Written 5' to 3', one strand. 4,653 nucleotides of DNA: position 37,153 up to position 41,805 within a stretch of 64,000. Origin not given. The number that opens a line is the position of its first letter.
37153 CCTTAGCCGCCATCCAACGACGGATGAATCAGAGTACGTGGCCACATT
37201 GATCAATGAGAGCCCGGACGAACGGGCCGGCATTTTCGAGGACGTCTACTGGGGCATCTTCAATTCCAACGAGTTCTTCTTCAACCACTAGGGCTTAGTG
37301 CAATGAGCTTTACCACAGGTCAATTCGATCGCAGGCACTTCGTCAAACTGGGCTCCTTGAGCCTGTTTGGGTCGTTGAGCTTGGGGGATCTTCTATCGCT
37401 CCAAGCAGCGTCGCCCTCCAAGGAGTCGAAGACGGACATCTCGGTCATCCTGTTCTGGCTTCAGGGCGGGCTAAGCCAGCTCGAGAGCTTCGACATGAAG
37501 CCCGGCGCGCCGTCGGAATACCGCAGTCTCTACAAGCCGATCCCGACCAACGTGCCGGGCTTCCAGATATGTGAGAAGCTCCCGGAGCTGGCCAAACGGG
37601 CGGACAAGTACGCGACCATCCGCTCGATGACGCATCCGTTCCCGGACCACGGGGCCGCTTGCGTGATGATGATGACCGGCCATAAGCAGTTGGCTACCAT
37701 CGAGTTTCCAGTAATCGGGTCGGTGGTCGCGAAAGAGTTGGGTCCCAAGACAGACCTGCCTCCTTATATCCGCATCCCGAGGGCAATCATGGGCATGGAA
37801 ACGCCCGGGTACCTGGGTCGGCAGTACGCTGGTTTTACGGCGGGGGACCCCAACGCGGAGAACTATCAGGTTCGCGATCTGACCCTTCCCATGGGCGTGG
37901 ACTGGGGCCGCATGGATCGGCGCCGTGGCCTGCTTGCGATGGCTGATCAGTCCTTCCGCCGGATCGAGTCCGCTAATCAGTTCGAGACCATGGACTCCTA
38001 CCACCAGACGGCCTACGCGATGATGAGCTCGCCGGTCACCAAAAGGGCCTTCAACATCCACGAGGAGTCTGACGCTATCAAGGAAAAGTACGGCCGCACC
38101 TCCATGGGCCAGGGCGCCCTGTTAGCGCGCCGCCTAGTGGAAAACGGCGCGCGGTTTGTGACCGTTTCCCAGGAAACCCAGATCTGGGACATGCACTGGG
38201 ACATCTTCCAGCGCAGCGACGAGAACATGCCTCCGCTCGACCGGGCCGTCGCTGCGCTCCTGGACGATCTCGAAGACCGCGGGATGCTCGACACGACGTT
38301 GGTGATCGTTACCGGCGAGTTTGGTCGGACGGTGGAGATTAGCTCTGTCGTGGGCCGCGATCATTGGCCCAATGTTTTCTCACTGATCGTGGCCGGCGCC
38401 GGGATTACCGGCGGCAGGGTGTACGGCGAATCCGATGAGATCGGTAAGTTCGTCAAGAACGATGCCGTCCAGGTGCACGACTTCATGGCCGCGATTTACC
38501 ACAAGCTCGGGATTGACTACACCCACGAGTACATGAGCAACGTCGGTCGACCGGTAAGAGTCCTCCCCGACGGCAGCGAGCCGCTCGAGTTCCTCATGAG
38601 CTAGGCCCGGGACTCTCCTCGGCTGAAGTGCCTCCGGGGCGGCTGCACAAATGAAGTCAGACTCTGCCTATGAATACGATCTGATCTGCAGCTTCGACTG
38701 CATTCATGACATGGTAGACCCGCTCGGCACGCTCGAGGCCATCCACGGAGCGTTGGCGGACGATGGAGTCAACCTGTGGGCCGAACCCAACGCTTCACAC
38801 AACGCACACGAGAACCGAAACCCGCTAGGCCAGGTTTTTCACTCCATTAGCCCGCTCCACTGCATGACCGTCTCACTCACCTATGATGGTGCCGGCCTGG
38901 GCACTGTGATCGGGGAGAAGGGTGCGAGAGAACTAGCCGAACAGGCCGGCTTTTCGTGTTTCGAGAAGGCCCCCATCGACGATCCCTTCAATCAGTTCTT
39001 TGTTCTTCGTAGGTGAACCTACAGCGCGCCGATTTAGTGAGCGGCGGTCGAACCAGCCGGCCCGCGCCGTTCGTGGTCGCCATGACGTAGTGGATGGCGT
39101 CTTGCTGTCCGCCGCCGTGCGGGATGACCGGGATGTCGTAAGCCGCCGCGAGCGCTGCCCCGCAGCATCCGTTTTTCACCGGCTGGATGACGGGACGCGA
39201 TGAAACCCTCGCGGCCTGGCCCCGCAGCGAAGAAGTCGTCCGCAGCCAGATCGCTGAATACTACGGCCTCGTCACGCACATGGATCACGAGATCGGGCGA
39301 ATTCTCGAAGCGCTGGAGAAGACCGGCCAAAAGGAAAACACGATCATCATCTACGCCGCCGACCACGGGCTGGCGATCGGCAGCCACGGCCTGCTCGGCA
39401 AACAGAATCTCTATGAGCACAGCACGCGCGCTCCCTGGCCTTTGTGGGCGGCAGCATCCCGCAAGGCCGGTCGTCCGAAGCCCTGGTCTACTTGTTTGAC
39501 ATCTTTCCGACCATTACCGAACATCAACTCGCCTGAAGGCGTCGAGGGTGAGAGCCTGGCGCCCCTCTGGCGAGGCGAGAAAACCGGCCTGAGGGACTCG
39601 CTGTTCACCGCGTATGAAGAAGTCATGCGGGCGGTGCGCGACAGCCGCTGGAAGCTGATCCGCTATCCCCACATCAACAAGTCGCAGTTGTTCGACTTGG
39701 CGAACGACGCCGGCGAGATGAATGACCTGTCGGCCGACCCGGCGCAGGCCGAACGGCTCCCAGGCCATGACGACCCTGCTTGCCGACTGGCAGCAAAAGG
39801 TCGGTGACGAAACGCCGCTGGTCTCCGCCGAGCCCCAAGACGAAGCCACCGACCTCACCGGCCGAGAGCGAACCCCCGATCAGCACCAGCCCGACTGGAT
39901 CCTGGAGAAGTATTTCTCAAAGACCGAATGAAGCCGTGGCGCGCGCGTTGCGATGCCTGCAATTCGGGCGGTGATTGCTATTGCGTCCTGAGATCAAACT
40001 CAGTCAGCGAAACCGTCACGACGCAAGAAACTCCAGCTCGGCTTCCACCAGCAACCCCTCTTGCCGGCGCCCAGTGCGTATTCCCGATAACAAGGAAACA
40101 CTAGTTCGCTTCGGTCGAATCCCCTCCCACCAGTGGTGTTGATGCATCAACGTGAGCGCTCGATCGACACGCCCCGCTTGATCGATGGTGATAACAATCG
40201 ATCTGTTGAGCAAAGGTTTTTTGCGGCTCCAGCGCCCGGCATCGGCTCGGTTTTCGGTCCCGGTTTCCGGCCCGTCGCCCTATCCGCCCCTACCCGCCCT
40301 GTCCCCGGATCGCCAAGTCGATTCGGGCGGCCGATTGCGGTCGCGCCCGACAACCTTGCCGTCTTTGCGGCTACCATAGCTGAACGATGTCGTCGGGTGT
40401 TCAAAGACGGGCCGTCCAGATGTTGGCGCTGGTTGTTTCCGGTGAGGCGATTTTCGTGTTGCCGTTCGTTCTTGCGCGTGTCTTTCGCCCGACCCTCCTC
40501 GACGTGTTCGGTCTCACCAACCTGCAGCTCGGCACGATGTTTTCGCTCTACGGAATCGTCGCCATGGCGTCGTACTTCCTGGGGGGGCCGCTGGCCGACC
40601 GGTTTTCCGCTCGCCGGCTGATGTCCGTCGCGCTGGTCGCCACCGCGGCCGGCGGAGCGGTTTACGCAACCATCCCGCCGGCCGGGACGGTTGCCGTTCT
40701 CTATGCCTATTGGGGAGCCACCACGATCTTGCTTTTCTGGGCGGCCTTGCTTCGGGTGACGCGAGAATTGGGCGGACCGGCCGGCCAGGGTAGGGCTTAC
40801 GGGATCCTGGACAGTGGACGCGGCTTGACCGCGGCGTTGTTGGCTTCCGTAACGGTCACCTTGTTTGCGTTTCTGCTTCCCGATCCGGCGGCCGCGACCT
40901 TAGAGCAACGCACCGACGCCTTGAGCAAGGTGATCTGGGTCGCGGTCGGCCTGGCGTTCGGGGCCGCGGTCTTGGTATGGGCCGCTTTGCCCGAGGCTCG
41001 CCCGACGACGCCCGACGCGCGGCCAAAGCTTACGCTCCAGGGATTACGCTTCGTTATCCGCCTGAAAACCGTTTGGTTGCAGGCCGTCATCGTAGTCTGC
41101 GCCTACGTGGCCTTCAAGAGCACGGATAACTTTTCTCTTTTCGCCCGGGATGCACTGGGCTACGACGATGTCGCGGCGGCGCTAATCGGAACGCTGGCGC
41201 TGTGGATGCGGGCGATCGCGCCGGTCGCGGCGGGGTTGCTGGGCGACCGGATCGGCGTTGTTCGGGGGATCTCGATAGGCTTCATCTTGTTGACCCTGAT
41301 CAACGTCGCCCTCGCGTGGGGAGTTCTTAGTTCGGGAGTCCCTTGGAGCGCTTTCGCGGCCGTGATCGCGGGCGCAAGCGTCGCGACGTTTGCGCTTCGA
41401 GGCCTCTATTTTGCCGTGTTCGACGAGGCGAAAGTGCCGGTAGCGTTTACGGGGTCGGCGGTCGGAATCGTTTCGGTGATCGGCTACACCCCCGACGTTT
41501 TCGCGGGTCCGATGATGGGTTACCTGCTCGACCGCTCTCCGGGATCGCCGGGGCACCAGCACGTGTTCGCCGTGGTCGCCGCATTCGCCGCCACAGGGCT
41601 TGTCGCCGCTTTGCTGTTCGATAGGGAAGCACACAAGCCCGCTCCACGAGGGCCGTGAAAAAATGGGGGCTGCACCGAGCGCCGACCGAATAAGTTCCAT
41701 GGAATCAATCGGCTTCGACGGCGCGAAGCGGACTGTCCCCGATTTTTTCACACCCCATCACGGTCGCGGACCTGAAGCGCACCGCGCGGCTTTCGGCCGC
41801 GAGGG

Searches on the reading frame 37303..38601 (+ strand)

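Call 41: search_protein_families(library=pfam, proteins=[window:37303-38601:+], max_evalue=0.0001)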
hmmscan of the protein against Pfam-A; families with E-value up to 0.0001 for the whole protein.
window:37303-38601:+ (433 aa): 1 family
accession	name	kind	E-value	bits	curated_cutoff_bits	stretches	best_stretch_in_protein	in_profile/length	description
PF07394.17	DUF1501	-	2.9e-103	346.5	27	1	47-421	3-380/390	Protein of unknown function (DUF1501)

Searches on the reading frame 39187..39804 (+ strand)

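Call 33: search_protein_families(library=pfam, proteins=[window:39187-39804:+], max_evalue=0.001)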
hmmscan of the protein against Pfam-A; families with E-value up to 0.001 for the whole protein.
window:39187-39804:+ (206 aa): 3 families
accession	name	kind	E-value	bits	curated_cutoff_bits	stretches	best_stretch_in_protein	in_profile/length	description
PF00884.28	Sulfatase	-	2.5e-15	57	25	1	18-91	199-276/301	Sulfatase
PF16347.10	SGSH_C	-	1.2e-10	42.2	29.3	1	65-188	1-138/154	N-sulphoglucosamine sulphohydrolase, C-terminal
PF02995.22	DUF229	-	0.00011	21.5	25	1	23-67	304-348/496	Protein of unknown function (DUF229)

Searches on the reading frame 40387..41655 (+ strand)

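Call 33: search_protein_families(library=pfam, proteins=[window:40387-41655:+], max_evalue=0.001)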
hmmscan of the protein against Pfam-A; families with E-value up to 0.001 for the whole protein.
window:40387-41655:+ (423 aa): 2 families
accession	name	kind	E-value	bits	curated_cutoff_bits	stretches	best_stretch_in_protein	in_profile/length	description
PF07690.21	MFS_1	-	4.8e-21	75.5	33.4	1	31-367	16-340/347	Major Facilitator Superfamily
PF12832.13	MFS_1_like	-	1e-05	25.2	25.2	1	37-143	238-344/373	MFS_1 like family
